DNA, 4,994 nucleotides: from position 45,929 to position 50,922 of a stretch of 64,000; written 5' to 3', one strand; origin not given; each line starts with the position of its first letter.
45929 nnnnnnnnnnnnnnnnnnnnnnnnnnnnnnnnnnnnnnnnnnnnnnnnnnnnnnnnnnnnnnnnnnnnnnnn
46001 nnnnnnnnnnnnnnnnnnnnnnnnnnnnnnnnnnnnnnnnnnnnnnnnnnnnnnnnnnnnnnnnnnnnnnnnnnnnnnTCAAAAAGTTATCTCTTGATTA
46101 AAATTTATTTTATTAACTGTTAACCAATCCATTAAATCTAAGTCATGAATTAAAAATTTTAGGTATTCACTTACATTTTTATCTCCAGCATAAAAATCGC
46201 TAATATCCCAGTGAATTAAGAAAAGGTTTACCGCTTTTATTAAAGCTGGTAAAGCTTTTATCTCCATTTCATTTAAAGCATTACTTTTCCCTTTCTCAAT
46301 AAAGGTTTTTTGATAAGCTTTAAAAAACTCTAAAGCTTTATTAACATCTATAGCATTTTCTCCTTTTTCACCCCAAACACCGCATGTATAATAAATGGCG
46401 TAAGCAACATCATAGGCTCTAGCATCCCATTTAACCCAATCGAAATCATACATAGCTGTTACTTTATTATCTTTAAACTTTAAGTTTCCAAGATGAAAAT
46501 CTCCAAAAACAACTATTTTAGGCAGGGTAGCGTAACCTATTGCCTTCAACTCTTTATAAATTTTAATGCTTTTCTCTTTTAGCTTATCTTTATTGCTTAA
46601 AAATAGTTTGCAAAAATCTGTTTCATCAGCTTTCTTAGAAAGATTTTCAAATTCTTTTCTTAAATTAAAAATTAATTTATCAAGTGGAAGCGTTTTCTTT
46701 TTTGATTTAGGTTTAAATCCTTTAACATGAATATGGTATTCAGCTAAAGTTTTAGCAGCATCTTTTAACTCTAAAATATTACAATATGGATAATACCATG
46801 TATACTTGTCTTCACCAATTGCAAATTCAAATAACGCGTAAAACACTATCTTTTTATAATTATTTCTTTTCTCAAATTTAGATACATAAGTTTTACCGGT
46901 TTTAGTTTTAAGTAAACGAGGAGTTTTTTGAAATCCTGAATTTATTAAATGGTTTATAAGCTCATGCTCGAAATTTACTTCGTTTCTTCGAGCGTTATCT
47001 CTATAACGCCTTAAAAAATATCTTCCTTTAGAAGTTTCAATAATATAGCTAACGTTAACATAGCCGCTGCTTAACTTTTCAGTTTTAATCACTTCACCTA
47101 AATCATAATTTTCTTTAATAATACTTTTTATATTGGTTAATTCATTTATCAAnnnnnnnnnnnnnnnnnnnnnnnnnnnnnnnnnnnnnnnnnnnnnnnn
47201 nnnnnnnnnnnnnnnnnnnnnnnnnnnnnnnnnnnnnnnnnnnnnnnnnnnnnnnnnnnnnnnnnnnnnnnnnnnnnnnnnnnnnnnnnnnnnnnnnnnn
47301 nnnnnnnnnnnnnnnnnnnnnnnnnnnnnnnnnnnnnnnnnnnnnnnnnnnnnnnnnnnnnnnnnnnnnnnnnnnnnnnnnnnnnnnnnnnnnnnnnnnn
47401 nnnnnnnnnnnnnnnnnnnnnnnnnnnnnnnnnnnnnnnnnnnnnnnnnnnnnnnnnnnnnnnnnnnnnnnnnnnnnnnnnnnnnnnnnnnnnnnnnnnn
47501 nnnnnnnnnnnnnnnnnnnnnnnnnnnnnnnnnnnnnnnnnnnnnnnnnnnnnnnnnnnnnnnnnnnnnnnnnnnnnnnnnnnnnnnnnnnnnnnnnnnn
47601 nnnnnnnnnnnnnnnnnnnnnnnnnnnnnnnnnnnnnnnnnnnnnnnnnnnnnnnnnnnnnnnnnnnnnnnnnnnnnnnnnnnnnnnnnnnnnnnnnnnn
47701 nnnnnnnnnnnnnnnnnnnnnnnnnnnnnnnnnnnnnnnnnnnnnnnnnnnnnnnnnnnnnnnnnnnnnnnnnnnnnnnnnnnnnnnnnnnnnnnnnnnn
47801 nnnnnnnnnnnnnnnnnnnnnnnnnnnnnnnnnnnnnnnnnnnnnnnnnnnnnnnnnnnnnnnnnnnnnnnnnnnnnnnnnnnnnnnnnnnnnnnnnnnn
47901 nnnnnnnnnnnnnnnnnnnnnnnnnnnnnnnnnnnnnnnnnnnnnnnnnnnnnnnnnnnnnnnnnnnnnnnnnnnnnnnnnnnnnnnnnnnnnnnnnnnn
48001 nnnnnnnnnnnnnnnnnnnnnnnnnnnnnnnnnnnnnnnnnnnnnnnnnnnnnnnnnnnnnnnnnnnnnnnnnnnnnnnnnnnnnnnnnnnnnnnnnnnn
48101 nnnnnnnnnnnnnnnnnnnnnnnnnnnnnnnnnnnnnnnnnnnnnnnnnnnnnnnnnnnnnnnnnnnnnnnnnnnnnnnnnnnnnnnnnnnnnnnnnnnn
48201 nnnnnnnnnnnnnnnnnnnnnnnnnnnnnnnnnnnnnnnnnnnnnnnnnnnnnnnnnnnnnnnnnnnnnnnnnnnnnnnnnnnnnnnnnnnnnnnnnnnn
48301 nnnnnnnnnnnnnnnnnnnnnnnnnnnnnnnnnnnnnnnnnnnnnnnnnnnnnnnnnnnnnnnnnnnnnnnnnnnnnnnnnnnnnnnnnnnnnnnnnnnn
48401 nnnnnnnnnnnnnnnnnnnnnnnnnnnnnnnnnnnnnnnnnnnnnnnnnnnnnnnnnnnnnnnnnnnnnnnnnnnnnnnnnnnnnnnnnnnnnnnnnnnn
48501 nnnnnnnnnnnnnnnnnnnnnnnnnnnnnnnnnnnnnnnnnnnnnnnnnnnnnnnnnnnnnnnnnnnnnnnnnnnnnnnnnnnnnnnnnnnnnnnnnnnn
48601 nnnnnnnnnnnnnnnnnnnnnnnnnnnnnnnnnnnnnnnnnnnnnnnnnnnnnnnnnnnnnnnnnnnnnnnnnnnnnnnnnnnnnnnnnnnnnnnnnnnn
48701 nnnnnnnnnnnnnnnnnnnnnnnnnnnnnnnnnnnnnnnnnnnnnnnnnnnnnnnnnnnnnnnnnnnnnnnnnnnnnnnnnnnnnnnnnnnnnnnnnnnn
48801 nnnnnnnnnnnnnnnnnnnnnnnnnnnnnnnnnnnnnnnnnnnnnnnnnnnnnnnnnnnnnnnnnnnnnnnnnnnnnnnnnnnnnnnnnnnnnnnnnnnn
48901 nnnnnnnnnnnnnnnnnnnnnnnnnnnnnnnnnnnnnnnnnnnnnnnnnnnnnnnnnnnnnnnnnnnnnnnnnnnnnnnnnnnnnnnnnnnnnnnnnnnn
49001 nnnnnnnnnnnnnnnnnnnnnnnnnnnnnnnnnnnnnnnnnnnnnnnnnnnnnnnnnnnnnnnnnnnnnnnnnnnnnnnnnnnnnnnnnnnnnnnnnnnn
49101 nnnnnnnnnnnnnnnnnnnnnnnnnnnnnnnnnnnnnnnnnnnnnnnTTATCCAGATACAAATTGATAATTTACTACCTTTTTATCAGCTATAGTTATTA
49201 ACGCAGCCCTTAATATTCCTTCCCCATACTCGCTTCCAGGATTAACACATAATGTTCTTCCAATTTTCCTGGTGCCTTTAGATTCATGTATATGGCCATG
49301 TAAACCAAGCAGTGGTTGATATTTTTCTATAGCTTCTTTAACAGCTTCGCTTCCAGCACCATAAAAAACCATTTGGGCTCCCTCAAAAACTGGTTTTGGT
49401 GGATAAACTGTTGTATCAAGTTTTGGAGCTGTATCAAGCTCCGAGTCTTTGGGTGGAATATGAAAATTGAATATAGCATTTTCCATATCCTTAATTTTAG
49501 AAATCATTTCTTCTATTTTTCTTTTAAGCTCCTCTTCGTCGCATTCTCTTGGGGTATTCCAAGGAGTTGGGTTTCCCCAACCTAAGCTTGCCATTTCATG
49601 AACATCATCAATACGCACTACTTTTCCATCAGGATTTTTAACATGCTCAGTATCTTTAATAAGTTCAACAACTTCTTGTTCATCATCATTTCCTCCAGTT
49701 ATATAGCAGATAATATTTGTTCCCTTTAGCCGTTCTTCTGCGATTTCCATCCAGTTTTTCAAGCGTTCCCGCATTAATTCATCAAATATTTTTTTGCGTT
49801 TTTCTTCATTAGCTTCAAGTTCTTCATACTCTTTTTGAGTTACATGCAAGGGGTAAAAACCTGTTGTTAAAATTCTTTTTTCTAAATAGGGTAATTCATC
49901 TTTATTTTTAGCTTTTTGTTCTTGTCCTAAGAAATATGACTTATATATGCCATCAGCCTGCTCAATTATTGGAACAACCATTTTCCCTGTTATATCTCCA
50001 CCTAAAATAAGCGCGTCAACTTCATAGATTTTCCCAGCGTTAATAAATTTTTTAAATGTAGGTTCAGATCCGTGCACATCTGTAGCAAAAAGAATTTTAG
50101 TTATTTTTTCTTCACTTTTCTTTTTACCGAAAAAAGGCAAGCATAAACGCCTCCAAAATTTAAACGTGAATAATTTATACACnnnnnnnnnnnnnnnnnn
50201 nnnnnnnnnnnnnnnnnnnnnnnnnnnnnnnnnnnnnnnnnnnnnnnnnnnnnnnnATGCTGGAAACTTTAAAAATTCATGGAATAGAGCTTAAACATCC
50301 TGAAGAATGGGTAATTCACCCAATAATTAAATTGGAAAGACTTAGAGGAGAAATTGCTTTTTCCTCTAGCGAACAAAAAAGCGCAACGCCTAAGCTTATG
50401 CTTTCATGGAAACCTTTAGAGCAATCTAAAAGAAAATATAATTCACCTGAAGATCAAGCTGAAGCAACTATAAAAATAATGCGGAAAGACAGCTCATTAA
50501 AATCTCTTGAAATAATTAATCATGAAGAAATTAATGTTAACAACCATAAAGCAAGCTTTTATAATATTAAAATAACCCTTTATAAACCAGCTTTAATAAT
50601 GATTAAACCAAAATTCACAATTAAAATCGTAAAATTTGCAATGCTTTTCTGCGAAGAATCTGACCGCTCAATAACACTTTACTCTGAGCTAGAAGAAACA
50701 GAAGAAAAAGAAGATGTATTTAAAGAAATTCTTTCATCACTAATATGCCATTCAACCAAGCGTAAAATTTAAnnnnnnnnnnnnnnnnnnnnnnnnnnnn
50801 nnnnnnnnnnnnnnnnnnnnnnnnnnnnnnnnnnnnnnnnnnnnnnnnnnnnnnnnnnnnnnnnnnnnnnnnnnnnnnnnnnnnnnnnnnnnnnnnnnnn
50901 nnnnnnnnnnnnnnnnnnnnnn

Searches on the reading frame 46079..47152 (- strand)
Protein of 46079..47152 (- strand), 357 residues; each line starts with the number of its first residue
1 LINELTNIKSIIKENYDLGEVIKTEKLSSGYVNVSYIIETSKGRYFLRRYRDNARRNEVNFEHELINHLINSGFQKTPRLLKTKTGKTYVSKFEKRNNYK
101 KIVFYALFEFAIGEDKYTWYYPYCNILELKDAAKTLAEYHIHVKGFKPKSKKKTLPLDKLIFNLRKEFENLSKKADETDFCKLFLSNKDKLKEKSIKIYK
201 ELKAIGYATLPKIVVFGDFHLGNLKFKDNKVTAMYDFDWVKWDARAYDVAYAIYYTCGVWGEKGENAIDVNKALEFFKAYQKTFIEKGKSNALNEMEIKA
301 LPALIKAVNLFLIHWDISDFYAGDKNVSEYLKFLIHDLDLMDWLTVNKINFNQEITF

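Call 9: search_protein_families(library=pfam, proteins=[window:46079-47152:-], max_evalue=0.001)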
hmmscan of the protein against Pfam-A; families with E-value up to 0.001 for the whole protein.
window:46079-47152:- (357 aa): 1 family
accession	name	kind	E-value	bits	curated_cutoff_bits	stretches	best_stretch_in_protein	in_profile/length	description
PF01636.29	APH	-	8.2e-22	78.6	23.2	1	25-257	3-214/239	Phosphotransferase enzyme family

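Call 49: search_solved_structures(query=window:46079-47152:-, max_evalue=0.01)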
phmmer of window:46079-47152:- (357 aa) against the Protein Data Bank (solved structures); distinct sequences matched with E-value up to 0.01: 4.
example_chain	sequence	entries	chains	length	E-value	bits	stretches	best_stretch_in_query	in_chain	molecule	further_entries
2ppq_A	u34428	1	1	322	1.8e-06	30.6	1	14-308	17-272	Homoserine kinase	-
4ocu_A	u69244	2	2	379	0.0013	21.2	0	19-90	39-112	N-acetylhexosamine 1-phosphate kinase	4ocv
4wh1_A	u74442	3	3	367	0.0049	19.4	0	19-90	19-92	N-acetylhexosamine 1-kinase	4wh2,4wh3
4ocj_A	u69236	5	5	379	0.0053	19.2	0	19-90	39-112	N-acetylhexosamine 1-phosphate kinase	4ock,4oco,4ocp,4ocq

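Call 87: search_protein_families(library=ncbifam, proteins=[window:46079-47152:-], max_evalue=0.01)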
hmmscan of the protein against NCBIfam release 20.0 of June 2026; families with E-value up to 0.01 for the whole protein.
window:46079-47152:- (357 aa): 3 families
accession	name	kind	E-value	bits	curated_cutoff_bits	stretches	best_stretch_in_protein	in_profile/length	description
TIGR02906.1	spore_CotS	subfamily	2.4e-18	66.2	172.7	1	35-282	12-252/314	CotS family spore coat protein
TIGR00938.1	thrB_alt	equivalog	2.7e-17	63.1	255.9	1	14-321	17-285/307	homoserine kinase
NF003558.0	PRK05231.1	equivalog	5.3e-16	58.5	271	1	14-308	17-273/322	homoserine kinase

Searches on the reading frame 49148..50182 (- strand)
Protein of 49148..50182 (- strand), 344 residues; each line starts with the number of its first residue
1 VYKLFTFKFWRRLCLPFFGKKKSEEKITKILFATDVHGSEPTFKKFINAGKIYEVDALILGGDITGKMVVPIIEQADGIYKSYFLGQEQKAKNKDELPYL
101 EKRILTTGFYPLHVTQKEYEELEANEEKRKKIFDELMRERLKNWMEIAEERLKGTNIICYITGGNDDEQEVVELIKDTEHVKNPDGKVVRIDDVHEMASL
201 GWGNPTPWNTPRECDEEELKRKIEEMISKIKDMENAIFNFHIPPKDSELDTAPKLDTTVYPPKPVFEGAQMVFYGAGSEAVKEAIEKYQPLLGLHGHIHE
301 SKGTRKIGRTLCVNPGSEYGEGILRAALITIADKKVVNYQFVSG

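Call 9: search_protein_families(library=pfam, proteins=[window:49148-50182:-], max_evalue=0.001)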
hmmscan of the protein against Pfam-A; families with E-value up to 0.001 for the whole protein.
window:49148-50182:- (344 aa): 3 families
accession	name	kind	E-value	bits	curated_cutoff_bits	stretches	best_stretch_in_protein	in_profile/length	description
PF14582.11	Metallophos_3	-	6.7e-07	29.4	28.2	1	270-336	191-254/259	Metallophosphoesterase, calcineurin superfamily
PF12850.12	Metallophos_2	-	1.1e-05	26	27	0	279-320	94-137/154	Calcineurin-like phosphoesterase superfamily domain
PF00149.33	Metallophos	-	9.4e-05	23.4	21.5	0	29-68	2-44/191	Calcineurin-like phosphoesterase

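Call 87: search_protein_families(library=ncbifam, proteins=[window:49148-50182:-], max_evalue=0.01)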
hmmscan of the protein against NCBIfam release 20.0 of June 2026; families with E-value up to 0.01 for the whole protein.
window:49148-50182:- (344 aa): 3 families
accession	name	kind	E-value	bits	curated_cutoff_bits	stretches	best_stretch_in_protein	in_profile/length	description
NF006988.0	PRK09453.1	equivalog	4e-05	23.5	117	0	29-64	2-37/183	phosphodiesterase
TIGR00040.1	yfcE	subfamily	8.1e-05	22.8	56.25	0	29-75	2-49/158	YfcE family phosphodiesterase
TIGR03729.1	acc_ester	subfamily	0.0064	15.9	148.25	0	221-311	153-231/239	putative phosphoesterase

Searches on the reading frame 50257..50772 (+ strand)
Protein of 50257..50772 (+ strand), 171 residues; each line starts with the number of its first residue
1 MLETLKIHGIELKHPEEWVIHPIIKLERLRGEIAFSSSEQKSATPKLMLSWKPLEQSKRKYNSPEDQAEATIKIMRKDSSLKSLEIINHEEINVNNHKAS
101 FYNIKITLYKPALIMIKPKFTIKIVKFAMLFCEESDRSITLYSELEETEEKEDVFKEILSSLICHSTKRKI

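Call 9: search_protein_families(library=pfam, proteins=[window:50257-50772:+], max_evalue=0.001)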
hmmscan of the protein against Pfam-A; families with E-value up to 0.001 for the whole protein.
window:50257-50772:+ (171 aa): 0 families

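Call 59: search_protein_families(library=pfam, proteins=[window:50257-50772:+], max_evalue=0.01)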
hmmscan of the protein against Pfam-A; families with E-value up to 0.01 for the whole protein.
window:50257-50772:+ (171 aa): 1 family
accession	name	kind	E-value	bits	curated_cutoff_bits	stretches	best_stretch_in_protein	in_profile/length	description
PF18933.6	PsbP_2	-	0.0097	16.4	27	0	9-161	53-181/184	PsbP-like protein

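Call 87: search_protein_families(library=ncbifam, proteins=[window:50257-50772:+], max_evalue=0.01)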
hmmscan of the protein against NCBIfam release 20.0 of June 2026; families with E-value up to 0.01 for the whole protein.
window:50257-50772:+ (171 aa): 0 families
